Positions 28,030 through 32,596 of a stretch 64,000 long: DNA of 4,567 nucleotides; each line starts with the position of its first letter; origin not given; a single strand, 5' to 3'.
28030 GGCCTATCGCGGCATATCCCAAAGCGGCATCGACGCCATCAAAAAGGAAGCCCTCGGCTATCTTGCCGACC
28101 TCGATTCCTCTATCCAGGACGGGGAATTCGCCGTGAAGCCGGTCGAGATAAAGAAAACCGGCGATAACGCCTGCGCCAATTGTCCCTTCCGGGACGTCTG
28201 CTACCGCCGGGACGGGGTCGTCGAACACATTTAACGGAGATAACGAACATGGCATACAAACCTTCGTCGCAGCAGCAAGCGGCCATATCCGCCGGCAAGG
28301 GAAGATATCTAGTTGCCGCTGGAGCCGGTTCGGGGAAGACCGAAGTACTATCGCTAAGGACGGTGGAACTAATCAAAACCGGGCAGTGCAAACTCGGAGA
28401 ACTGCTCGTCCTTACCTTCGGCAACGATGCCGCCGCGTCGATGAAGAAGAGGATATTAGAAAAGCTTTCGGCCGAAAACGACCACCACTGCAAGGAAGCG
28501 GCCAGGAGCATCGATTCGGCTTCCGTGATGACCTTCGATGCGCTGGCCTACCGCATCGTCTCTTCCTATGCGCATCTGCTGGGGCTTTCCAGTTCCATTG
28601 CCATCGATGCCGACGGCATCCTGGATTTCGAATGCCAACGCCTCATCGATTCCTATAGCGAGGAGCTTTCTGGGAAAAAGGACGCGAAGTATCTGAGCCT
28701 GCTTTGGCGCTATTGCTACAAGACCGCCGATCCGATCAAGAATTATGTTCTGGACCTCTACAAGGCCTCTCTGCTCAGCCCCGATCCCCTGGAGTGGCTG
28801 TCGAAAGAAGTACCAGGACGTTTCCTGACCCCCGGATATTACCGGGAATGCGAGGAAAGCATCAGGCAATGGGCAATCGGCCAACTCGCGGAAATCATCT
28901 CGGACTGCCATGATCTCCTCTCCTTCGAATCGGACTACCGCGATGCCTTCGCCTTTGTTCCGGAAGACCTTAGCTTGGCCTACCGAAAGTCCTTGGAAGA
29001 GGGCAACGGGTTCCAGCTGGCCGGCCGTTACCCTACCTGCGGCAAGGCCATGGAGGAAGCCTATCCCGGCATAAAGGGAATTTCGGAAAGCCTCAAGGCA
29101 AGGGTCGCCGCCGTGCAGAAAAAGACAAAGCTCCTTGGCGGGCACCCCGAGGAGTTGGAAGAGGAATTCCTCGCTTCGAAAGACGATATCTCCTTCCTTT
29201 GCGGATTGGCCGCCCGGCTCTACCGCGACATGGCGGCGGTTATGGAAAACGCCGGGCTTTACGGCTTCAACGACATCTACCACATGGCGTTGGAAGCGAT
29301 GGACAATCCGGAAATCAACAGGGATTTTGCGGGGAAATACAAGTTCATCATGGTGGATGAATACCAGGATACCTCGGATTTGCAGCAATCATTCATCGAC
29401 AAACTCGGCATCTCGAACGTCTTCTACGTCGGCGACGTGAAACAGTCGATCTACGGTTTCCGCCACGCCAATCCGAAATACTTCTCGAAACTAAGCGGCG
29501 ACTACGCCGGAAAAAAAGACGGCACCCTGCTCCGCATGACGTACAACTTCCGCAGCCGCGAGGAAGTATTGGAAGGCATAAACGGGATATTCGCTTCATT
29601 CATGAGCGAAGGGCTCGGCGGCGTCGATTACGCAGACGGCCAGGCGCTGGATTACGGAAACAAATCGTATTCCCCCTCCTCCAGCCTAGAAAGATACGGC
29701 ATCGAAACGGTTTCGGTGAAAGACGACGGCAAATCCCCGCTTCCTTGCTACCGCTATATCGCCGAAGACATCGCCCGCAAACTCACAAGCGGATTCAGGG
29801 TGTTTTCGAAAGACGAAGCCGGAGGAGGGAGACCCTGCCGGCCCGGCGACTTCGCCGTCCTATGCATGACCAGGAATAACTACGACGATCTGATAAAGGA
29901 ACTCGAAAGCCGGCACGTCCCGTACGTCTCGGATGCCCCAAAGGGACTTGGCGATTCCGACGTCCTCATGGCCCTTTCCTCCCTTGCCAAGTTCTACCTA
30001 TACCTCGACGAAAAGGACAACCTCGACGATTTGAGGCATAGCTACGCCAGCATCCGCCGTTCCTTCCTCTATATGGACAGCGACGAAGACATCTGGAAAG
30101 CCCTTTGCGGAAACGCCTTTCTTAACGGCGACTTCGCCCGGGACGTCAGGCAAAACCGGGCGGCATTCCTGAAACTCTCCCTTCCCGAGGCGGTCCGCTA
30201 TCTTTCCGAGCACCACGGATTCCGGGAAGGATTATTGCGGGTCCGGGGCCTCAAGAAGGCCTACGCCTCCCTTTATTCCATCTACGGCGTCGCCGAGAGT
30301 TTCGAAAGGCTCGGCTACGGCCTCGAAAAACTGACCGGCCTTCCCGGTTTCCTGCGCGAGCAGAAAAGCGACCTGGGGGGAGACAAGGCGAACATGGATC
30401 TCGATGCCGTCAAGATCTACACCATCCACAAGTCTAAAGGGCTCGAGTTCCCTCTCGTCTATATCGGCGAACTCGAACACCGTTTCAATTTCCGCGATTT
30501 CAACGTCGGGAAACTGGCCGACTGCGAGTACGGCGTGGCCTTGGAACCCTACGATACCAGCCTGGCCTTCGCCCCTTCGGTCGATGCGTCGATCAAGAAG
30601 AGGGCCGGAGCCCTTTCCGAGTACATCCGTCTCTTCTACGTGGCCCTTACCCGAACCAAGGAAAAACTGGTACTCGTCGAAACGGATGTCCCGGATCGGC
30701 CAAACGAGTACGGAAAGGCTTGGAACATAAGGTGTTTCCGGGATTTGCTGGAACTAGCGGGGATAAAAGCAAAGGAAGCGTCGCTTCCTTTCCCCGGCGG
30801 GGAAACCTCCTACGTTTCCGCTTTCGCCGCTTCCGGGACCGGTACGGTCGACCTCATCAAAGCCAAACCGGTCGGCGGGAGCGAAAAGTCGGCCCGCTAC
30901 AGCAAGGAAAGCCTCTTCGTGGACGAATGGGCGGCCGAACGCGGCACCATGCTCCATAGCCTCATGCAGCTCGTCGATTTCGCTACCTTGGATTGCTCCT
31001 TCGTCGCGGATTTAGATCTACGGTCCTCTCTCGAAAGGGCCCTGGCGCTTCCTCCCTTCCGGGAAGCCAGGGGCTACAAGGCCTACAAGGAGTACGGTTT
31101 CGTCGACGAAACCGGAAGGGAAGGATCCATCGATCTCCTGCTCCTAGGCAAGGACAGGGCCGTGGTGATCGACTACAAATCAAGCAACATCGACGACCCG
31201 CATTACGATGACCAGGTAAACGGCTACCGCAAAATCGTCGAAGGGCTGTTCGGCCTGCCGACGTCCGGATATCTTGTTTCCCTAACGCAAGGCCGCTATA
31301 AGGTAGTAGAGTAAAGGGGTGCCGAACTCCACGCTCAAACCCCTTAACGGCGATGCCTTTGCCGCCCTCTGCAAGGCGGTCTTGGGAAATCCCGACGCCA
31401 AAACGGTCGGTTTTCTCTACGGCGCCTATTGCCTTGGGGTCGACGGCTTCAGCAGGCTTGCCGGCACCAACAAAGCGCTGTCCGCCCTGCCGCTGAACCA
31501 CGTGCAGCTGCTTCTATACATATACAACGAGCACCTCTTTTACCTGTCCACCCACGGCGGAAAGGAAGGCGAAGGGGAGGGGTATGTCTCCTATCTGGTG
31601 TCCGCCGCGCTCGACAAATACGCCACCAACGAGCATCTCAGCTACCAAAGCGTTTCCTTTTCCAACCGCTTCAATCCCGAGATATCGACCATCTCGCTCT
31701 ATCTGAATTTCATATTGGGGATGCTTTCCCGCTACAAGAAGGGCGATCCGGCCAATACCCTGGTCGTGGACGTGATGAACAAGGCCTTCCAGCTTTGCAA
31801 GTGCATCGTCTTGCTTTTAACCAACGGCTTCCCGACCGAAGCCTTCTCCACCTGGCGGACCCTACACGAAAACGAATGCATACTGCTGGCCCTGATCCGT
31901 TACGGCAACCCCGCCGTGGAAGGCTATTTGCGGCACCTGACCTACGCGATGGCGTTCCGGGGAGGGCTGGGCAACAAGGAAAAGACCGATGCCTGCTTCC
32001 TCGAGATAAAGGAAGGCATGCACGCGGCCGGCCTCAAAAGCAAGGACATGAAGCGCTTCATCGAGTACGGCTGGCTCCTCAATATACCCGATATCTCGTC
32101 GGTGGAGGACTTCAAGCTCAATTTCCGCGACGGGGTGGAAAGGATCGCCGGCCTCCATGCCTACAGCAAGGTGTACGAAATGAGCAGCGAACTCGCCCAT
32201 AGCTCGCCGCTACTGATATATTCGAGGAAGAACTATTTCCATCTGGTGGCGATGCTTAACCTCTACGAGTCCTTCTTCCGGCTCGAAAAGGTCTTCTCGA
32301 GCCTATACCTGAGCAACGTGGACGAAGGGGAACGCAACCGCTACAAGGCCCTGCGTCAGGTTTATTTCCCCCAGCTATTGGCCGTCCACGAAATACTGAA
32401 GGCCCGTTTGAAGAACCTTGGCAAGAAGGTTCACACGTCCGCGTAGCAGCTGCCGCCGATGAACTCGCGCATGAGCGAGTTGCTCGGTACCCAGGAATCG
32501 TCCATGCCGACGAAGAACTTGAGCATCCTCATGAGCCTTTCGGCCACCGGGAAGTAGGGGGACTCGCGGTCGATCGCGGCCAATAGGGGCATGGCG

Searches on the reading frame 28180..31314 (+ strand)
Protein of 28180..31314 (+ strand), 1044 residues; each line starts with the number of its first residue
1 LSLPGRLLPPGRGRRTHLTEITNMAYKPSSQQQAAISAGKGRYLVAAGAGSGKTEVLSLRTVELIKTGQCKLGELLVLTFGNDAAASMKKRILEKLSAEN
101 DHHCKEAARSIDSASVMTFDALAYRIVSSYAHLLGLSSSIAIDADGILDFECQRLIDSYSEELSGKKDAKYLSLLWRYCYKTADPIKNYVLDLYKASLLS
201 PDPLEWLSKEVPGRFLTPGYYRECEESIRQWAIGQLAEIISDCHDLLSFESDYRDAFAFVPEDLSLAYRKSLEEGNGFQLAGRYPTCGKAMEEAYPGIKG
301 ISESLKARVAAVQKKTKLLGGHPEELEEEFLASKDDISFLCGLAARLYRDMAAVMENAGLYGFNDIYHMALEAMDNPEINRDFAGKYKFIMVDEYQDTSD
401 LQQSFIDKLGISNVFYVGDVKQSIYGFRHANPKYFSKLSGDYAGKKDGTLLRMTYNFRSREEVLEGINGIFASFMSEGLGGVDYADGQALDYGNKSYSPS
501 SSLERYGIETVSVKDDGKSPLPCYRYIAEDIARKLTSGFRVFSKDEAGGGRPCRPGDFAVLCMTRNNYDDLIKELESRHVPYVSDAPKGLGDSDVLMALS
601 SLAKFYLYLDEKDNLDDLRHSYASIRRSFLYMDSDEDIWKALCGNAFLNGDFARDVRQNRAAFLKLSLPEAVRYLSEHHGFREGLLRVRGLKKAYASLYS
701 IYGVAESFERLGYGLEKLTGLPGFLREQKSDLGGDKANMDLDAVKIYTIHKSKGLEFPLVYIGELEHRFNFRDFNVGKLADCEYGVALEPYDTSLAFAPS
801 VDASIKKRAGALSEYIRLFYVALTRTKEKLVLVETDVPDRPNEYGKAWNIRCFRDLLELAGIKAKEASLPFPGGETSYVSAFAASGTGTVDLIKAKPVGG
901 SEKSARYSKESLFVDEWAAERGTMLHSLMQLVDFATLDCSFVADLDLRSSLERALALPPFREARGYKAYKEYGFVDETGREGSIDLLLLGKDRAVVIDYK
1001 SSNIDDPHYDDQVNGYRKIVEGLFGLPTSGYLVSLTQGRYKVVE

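Call 12: search_protein_families(library=pfam, proteins=[window:28180-31314:+], max_evalue=0.001)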
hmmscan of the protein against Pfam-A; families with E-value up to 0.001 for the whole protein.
window:28180-31314:+ (1044 aa): 5 families
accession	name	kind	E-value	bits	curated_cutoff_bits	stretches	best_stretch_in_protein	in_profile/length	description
PF00580.27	UvrD-helicase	-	1.4e-49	169.7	23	1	30-442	3-270/271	UvrD/REP helicase N-terminal domain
PF13361.12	UvrD_C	-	4e-14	53.2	25.6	1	721-832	264-345/350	UvrD-like helicase C-terminal domain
PF13245.12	AAA_19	-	5.2e-14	53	25.1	1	32-428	1-134/134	AAA domain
PF13538.12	UvrD_C_2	-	2e-09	37.6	27.4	0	813-833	32-52/52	UvrD-like helicase C-terminal domain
PF01443.25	Viral_helicase1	-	8.4e-05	22.9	21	0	385-439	58-116/228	Viral superfamily 1 RNA helicase core domain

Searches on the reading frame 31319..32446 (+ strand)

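Call 52: search_protein_families(library=pfam, proteins=[window:31319-32446:+], max_evalue=0.00001)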
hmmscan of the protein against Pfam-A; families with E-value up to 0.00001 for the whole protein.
window:31319-32446:+ (375 aa): 1 family
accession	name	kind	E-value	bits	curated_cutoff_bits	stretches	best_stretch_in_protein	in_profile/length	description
PF18928.5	DUF5677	-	6.8e-10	39.7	27.1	1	153-300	8-155/166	Family of unknown function (DUF5677)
